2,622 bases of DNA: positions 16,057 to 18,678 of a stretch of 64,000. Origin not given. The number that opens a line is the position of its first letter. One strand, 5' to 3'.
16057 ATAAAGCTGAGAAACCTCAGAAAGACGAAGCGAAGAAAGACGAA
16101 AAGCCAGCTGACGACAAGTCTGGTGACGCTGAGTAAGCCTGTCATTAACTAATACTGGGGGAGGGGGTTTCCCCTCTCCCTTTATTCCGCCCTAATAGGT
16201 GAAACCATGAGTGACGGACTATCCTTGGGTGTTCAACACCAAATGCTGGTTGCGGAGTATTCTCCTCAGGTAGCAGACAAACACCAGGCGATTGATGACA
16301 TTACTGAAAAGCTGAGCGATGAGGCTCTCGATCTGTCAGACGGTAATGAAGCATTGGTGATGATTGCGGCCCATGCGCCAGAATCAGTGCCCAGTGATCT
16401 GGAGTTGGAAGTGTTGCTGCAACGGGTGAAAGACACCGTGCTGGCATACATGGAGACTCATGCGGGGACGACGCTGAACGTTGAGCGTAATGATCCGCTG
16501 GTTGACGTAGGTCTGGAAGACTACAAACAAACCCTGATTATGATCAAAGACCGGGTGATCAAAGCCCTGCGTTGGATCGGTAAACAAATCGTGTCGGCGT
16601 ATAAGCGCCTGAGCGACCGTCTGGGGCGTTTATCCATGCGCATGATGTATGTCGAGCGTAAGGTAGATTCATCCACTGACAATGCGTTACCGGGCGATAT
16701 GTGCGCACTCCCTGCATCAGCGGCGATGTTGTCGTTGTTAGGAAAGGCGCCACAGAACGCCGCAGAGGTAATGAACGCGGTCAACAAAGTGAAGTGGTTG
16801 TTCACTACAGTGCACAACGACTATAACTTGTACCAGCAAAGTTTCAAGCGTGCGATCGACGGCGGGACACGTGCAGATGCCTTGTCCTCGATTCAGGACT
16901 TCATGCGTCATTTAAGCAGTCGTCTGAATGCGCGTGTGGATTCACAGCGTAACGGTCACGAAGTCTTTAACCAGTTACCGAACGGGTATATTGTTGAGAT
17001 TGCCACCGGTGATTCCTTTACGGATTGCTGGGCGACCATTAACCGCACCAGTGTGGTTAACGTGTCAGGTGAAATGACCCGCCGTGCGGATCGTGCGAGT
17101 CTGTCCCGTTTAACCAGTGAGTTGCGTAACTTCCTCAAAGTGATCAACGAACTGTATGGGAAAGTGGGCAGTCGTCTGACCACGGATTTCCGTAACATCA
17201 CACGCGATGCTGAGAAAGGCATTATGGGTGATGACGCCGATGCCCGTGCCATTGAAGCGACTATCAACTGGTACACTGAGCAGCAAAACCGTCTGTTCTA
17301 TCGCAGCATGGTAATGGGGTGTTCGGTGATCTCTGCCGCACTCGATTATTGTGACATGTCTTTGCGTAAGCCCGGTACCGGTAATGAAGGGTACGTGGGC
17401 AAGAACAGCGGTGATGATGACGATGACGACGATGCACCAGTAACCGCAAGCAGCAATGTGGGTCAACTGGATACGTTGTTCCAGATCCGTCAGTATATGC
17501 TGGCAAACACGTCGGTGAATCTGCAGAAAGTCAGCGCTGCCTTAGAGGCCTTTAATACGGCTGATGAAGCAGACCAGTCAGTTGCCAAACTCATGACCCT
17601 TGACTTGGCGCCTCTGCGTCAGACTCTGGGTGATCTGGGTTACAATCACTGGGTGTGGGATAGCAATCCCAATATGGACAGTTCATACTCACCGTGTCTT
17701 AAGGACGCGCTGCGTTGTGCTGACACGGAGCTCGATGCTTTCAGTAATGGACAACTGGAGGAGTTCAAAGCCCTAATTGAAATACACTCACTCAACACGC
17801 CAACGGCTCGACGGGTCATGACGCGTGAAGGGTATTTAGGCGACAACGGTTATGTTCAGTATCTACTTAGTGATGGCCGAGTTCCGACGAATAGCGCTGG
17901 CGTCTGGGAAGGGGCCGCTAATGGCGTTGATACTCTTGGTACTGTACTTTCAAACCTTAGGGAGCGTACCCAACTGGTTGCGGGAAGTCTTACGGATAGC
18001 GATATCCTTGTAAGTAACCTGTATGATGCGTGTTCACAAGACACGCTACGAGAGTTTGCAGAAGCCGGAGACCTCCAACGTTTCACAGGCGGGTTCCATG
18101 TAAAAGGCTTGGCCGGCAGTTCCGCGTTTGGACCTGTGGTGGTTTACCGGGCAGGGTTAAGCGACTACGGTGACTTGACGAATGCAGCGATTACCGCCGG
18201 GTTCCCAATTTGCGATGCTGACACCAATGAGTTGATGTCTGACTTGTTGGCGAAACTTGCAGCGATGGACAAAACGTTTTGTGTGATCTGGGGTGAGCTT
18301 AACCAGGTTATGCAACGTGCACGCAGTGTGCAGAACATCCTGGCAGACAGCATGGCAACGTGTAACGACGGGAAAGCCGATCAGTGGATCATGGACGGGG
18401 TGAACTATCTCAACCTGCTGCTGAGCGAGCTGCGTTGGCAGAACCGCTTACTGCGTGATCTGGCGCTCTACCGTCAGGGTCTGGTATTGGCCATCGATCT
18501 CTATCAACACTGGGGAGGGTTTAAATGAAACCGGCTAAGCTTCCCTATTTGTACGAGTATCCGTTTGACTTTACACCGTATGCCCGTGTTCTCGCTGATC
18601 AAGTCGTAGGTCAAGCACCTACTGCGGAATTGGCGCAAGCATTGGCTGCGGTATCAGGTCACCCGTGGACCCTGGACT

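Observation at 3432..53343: Conserved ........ motif replaces the poly-U tract after 3' hairpins: candidate phage-specific termination or mRNA 3'-end code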

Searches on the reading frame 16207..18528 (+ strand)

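Call 50: search_protein_families(library=phrogs, proteins=[window:16207-18528:+], max_evalue=1e-10)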
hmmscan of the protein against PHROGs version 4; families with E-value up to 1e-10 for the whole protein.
window:16207-18528:+ (773 aa): 1 family
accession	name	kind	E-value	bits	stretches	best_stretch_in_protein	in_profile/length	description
phrog_11736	-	unknown function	5.1e-96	323.4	1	37-396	49-415/780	-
